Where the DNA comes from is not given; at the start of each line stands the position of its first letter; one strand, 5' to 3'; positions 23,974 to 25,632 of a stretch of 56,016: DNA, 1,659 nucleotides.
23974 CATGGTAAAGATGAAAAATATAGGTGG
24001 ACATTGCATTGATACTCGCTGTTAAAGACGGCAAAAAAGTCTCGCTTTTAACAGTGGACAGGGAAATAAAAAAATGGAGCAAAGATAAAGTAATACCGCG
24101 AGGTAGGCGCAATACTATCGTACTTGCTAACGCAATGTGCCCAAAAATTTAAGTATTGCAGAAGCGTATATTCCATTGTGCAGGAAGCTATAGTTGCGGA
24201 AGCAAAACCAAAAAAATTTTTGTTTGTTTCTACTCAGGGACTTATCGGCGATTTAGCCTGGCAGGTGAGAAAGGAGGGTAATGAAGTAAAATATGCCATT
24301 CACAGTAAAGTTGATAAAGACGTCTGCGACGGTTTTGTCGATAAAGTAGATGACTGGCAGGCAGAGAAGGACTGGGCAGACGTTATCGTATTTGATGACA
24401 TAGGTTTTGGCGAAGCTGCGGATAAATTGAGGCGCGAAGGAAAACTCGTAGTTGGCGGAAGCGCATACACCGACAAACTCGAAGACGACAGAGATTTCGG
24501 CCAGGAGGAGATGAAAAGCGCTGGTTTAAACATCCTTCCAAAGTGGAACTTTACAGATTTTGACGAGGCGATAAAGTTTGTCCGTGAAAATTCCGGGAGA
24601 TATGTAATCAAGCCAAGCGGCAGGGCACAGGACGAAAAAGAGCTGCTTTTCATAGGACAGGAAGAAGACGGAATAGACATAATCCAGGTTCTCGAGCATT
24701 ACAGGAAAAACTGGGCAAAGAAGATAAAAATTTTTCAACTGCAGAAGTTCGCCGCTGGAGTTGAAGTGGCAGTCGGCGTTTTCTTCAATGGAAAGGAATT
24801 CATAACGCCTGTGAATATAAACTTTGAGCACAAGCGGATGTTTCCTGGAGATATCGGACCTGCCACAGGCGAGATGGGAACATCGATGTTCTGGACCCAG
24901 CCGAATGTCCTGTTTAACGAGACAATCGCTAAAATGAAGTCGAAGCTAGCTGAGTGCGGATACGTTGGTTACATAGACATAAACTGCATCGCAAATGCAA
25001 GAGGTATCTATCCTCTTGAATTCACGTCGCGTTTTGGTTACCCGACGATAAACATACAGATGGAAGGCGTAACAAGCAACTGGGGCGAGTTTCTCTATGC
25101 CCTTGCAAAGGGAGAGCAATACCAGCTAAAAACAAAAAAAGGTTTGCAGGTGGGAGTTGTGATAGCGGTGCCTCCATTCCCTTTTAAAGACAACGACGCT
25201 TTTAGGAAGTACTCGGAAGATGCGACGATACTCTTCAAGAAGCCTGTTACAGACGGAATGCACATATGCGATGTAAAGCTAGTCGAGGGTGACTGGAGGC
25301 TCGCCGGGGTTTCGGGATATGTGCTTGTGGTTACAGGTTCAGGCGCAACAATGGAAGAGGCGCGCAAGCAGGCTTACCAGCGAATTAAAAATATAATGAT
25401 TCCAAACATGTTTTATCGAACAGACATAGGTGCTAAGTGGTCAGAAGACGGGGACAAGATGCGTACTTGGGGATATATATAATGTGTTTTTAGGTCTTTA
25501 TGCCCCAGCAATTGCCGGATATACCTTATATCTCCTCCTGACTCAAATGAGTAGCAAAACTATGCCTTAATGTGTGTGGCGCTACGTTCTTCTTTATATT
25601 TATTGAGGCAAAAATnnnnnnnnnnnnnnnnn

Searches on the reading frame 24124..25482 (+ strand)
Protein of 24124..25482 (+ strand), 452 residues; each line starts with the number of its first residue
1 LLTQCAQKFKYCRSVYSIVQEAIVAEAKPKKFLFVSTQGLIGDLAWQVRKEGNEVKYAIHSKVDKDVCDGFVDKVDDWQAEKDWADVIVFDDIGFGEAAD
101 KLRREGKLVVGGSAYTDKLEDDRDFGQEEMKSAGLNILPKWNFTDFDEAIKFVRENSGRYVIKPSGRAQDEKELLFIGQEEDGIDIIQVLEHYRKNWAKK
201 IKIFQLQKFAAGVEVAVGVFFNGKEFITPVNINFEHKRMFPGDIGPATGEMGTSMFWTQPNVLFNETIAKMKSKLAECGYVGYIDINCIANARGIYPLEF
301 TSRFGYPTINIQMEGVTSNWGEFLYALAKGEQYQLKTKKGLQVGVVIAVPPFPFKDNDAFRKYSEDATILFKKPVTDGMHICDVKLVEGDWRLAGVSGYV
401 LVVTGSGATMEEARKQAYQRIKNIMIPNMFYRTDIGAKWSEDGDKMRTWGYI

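Call 12: search_protein_families(library=pfam, proteins=[window:24124-25482:+])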
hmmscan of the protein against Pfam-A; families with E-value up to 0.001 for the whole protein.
window:24124-25482:+ (452 aa): 2 families
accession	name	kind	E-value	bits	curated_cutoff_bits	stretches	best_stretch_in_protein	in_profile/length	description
PF01071.24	GARS_A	-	3e-12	47.2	27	1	123-307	3-192/194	Phosphoribosylglycinamide synthetase, ATP-grasp (A) domain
PF02843.22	GARS_C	-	1e-10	42.2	34.8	1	363-438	15-92/92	Phosphoribosylglycinamide synthetase, C domain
